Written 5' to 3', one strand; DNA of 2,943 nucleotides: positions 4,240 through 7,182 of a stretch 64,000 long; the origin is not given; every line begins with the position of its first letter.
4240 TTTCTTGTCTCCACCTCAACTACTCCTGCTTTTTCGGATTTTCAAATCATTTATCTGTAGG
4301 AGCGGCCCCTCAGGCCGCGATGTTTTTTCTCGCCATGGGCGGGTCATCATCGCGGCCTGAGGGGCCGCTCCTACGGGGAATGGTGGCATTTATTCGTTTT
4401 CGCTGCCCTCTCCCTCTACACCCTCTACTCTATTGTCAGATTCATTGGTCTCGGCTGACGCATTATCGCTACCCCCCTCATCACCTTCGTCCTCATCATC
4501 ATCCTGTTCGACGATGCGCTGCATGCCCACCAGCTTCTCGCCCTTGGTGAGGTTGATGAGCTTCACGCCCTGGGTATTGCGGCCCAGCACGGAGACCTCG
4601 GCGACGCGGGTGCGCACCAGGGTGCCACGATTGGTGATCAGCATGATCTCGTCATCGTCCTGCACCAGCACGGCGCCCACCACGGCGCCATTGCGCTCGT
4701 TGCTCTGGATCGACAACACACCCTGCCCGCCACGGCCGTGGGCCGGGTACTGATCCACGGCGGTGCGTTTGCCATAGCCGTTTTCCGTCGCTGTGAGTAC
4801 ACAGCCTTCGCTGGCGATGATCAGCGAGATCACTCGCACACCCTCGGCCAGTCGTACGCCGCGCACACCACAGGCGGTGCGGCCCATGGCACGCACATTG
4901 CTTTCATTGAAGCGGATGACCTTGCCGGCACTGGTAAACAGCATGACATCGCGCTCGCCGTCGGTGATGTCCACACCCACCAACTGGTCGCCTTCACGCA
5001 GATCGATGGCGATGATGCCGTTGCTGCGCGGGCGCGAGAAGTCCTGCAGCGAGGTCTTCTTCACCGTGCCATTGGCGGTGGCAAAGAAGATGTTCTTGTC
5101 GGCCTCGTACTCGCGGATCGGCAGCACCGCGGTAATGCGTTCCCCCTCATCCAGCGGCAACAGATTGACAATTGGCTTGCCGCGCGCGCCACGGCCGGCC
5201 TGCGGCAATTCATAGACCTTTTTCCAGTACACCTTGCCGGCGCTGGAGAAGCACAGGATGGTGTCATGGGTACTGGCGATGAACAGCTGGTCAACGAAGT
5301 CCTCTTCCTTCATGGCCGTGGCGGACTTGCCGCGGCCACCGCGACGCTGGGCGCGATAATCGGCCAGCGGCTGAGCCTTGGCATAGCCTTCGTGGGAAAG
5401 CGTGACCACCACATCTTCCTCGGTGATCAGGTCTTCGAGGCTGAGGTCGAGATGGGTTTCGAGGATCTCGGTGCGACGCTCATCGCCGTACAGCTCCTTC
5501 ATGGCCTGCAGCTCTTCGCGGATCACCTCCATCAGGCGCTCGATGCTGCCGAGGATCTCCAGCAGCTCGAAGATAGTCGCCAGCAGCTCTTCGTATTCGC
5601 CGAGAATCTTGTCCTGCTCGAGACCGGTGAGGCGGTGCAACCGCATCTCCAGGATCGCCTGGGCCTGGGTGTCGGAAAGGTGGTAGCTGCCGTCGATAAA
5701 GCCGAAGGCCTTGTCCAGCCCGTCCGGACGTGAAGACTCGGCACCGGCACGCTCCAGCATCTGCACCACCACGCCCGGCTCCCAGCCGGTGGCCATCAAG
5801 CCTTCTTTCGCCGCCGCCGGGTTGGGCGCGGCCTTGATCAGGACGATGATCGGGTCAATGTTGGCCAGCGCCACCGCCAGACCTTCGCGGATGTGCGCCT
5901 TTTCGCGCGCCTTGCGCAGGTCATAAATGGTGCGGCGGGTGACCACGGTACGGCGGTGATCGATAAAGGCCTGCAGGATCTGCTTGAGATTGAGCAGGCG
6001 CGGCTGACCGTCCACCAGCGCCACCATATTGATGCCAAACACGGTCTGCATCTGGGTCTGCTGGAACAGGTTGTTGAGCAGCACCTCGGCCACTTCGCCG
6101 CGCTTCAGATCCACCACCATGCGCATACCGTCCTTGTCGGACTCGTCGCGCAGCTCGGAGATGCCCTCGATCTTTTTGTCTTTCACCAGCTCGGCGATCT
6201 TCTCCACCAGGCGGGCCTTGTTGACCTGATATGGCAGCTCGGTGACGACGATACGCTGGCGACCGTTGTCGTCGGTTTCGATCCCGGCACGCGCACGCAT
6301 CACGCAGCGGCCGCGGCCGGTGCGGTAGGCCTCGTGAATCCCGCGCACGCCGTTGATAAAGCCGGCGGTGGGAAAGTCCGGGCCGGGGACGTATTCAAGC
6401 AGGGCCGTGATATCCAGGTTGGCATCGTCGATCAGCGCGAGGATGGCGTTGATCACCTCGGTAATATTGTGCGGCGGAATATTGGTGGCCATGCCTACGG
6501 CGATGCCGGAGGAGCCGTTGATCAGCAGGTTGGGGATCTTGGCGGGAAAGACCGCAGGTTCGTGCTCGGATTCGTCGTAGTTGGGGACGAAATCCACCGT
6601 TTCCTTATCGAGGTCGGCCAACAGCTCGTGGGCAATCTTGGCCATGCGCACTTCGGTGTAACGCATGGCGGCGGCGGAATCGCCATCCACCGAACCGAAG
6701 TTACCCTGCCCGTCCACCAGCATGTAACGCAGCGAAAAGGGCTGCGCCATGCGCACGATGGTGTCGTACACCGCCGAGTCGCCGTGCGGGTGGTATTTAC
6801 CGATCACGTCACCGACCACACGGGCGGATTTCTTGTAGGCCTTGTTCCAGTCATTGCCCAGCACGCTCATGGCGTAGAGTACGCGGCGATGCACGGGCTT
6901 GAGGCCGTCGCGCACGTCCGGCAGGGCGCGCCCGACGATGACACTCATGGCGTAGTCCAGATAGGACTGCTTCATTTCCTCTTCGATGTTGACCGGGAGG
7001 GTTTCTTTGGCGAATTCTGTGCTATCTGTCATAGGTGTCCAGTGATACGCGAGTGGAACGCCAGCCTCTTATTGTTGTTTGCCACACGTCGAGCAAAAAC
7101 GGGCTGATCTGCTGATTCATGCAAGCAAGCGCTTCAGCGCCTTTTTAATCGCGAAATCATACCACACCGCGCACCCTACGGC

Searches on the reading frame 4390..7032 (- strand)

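Call 30: search_protein_families(library=pfam, max_evalue=0.000001, proteins=[window:4390-7032:-])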
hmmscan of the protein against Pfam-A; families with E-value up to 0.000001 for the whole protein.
window:4390-7032:- (880 aa): 2 families
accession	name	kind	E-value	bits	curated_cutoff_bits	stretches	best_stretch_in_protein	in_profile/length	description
PF00521.26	DNA_topoisoIV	-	3.9e-161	537.2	31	1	35-509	1-432/432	DNA gyrase/topoisomerase IV, subunit A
PF03989.18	DNA_gyraseA_C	-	8.6e-74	243.2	27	6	794-839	1-46/48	DNA gyrase C-terminal domain, beta-propeller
